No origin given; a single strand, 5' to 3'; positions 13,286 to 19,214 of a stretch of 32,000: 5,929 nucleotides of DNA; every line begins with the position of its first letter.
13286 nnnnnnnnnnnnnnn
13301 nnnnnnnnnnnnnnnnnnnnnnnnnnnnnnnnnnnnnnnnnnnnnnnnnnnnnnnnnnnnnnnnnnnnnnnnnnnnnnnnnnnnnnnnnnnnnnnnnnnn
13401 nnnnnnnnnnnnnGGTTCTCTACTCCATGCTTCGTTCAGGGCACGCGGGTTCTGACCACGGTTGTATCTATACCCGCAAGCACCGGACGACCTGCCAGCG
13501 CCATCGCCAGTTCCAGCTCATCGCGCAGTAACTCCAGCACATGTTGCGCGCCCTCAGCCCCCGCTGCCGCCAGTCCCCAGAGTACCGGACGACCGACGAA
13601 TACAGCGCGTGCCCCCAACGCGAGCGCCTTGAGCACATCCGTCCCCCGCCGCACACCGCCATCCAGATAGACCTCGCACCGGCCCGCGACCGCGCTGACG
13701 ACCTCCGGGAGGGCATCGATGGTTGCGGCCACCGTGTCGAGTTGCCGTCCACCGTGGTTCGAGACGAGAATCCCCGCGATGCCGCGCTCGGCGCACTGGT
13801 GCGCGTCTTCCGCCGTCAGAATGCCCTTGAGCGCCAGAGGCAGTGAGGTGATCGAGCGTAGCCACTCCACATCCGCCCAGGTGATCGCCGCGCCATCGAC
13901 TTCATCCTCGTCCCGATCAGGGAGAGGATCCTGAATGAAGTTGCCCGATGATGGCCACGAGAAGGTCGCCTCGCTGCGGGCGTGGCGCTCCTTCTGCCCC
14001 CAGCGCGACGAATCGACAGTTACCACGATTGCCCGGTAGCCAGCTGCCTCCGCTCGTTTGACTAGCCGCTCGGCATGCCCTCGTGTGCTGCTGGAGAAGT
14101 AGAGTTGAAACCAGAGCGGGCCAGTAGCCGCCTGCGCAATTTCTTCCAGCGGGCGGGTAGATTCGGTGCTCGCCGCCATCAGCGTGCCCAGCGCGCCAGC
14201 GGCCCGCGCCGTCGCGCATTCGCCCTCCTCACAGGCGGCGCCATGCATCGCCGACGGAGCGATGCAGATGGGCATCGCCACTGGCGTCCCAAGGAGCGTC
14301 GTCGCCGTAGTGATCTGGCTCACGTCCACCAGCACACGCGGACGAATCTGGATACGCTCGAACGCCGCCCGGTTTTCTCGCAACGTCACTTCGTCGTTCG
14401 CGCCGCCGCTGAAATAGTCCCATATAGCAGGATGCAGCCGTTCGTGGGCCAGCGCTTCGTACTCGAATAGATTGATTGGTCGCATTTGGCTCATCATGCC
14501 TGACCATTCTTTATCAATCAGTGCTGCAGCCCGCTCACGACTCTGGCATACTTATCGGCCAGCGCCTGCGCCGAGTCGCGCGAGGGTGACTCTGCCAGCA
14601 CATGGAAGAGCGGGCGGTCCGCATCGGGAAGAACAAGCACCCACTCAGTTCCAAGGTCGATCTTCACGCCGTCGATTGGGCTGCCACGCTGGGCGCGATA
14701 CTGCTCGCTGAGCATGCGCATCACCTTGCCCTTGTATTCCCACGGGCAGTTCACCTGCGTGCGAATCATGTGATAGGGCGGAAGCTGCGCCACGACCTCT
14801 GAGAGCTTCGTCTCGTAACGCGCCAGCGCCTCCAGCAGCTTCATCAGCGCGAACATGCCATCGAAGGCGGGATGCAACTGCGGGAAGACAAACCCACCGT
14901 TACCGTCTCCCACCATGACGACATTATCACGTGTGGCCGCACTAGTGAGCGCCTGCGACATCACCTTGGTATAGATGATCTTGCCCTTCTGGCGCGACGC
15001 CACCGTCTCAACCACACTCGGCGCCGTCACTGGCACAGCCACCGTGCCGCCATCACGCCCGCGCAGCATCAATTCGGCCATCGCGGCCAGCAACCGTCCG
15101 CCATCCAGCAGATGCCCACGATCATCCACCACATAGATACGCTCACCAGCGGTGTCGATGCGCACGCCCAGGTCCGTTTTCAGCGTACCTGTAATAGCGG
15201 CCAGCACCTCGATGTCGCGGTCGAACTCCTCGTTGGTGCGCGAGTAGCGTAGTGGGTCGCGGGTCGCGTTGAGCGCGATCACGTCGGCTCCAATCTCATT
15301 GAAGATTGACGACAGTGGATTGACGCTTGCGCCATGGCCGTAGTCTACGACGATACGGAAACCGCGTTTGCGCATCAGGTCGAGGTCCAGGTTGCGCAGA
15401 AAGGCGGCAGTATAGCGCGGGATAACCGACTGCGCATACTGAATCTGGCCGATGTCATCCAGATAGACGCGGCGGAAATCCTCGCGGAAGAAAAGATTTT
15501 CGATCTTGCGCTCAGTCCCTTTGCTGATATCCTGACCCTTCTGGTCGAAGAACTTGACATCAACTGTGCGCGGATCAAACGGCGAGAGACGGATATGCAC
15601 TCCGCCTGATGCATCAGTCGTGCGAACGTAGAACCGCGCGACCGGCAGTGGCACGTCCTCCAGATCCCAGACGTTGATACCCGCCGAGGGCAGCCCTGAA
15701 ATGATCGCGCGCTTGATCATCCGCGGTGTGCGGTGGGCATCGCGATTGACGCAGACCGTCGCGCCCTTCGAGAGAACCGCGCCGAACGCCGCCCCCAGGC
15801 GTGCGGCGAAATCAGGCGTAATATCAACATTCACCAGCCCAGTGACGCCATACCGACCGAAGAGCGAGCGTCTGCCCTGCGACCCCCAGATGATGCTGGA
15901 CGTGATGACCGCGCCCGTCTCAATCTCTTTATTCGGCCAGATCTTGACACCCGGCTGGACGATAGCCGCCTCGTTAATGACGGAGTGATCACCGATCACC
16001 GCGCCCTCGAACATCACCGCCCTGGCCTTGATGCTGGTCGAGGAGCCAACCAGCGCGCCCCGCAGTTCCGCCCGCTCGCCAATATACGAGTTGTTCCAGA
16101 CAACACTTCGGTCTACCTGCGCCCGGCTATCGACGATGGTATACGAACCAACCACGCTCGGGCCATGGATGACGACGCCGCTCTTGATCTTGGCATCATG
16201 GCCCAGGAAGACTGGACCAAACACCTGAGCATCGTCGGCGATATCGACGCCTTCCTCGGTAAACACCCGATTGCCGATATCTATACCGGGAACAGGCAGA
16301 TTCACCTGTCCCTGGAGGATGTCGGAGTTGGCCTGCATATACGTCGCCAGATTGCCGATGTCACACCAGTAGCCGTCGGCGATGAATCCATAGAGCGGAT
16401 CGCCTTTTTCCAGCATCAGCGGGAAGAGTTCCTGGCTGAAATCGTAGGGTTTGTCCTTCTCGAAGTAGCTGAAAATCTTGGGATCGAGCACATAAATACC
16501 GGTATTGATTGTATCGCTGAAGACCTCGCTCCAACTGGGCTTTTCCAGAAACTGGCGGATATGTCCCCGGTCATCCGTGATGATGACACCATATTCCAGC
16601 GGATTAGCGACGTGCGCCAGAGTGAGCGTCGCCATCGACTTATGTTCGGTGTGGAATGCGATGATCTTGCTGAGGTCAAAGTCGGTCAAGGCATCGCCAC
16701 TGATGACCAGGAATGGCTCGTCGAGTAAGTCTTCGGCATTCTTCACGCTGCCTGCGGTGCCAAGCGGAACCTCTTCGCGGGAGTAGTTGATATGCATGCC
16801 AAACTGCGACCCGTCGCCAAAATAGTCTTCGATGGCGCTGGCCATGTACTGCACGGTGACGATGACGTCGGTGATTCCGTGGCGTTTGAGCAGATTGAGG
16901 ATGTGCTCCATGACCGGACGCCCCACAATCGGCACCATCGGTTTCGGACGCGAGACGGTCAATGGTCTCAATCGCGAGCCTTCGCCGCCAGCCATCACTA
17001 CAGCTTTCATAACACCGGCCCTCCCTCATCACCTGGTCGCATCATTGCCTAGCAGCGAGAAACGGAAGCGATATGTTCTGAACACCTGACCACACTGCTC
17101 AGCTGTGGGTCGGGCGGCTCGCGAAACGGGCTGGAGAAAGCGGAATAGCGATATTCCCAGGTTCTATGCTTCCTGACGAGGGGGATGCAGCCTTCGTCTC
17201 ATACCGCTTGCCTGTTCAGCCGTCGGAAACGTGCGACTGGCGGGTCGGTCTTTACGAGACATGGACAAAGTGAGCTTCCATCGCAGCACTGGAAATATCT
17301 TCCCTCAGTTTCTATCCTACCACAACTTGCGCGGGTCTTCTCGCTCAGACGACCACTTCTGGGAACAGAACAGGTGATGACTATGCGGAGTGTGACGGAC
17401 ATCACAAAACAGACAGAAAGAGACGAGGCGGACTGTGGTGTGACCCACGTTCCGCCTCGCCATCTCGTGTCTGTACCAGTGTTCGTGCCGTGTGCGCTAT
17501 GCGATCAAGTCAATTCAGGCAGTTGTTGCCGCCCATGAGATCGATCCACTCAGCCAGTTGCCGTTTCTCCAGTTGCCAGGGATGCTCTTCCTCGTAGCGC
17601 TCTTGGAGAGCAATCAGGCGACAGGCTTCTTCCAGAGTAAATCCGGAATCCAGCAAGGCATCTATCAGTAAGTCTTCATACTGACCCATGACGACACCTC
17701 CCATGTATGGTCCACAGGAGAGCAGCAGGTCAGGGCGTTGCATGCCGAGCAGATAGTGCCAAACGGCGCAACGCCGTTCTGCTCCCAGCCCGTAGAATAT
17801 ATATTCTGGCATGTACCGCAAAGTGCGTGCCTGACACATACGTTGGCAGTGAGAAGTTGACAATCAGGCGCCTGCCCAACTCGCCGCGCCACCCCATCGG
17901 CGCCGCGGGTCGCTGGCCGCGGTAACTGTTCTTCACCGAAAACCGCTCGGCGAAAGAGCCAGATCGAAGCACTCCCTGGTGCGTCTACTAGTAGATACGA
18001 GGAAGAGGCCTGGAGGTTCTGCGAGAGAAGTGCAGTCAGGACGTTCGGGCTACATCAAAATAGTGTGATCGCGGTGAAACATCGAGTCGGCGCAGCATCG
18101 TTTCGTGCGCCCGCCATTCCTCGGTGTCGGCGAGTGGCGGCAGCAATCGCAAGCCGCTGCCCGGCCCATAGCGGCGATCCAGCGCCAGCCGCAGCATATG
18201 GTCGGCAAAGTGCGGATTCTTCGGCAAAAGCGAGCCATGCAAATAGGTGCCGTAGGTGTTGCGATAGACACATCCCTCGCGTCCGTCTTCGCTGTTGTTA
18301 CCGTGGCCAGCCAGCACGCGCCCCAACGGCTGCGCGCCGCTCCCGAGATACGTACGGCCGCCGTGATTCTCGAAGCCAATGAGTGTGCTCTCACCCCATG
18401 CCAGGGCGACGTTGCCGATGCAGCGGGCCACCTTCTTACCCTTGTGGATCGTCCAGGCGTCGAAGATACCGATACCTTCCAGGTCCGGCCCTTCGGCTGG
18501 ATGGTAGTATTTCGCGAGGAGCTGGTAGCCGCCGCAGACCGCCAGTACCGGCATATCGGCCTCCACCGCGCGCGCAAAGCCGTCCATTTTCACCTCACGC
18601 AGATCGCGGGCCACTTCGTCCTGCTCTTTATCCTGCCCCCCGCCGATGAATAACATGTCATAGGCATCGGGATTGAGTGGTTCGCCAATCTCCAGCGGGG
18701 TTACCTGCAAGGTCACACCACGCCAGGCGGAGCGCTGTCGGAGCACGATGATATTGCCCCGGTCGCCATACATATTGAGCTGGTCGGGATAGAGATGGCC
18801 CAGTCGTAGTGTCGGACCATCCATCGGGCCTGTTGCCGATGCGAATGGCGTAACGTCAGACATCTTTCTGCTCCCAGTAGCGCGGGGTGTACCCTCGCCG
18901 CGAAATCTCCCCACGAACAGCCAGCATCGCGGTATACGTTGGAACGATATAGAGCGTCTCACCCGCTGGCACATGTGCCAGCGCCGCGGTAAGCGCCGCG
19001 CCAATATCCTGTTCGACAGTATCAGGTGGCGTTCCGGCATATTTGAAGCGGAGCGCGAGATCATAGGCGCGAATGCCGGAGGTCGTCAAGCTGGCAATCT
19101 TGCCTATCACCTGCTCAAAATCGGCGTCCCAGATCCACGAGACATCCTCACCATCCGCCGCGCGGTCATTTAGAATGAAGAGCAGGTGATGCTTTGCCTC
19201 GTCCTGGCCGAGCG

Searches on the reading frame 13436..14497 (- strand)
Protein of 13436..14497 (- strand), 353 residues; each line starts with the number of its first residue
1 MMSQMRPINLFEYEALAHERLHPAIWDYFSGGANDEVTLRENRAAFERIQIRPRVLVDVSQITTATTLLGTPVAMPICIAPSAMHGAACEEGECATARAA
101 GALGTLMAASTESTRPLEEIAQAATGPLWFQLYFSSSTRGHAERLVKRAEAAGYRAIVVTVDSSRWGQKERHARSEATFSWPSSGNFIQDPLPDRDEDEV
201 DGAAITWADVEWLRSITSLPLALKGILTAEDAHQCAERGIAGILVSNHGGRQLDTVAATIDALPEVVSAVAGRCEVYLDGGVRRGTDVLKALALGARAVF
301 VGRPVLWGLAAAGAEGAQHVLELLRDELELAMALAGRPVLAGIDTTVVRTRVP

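Call 45: search_protein_families(library=pfam, proteins=[window:13436-14497:-], max_evalue=0.00001)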
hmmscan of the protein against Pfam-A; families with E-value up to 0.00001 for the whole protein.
window:13436-14497:- (353 aa): 1 family
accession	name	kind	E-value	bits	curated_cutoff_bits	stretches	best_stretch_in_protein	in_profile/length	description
PF01070.24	FMN_dh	-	9.5e-126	420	24.9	1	17-349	1-349/350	FMN-dependent dehydrogenase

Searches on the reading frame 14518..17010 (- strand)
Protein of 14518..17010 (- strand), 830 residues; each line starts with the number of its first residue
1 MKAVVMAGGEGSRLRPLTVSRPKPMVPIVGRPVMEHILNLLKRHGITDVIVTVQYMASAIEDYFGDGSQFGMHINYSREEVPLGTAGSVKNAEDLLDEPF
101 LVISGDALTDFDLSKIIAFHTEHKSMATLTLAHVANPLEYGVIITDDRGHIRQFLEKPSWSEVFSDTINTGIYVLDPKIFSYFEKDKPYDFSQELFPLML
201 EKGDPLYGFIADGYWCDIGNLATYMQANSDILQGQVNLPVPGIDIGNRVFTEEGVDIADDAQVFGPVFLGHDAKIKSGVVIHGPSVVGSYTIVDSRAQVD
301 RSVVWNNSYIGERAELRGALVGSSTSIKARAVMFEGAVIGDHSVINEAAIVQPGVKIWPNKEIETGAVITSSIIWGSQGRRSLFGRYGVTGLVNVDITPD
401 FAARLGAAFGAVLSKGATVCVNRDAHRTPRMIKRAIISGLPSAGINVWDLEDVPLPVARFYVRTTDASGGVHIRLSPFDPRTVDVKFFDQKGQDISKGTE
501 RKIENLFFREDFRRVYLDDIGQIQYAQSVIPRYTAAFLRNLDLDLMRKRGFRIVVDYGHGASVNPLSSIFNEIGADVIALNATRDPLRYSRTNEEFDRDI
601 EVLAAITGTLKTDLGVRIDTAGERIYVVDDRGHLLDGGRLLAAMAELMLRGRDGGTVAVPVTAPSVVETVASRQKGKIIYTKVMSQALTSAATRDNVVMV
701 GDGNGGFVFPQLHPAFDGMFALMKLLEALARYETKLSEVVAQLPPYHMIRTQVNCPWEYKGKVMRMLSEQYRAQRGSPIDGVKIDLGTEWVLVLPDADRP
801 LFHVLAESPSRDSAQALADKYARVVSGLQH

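Call 45: search_protein_families(library=pfam, proteins=[window:14518-17010:-], max_evalue=0.00001)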
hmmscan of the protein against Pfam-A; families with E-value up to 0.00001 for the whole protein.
window:14518-17010:- (830 aa): 8 families
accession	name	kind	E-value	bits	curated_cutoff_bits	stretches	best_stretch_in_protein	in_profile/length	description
PF00483.29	NTP_transferase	-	2.7e-58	197.9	21.2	1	2-233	1-244/245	Nucleotidyl transferase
PF02878.22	PGM_PMM_I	-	1.7e-28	99.5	22.5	1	382-513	2-137/138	Phosphoglucomutase/phosphomannomutase, alpha/beta/alpha domain I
PF25084.1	LbH_EIF2B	-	1.9e-15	57.2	54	1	248-349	3-103/105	EIF2B subunit epsilon LbH domain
PF02879.22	PGM_PMM_II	-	3.8e-13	50.3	29.3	1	532-632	2-103/103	Phosphoglucomutase/phosphomannomutase, alpha/beta/alpha domain II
PF02880.22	PGM_PMM_III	-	4.2e-10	40.2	20.7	1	637-744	2-112/115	Phosphoglucomutase/phosphomannomutase, alpha/beta/alpha domain III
PF12804.13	NTP_transf_3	-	3e-09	37.7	27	1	3-107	1-96/160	MobA-like NTP transferase domain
PF00132.30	Hexapep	-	9.8e-07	28.7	27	0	267-297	2-32/36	Bacterial transferase hexapeptide (six repeats)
PF24894.1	Hexapep_GlmU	-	7.8e-06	26.4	23.3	0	275-331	21-81/104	GlmU-like, C-terminal hexapeptide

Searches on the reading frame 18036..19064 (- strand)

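Call 45: search_protein_families(library=pfam, proteins=[window:18036-19064:-], max_evalue=0.00001)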
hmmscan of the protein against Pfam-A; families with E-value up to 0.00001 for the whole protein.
window:18036-19064:- (342 aa): 1 family
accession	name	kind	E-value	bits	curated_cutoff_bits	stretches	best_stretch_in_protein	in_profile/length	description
PF07685.20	GATase_3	-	4.8e-37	127.9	27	1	88-283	2-195/196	CobB/CobQ-like glutamine amidotransferase domain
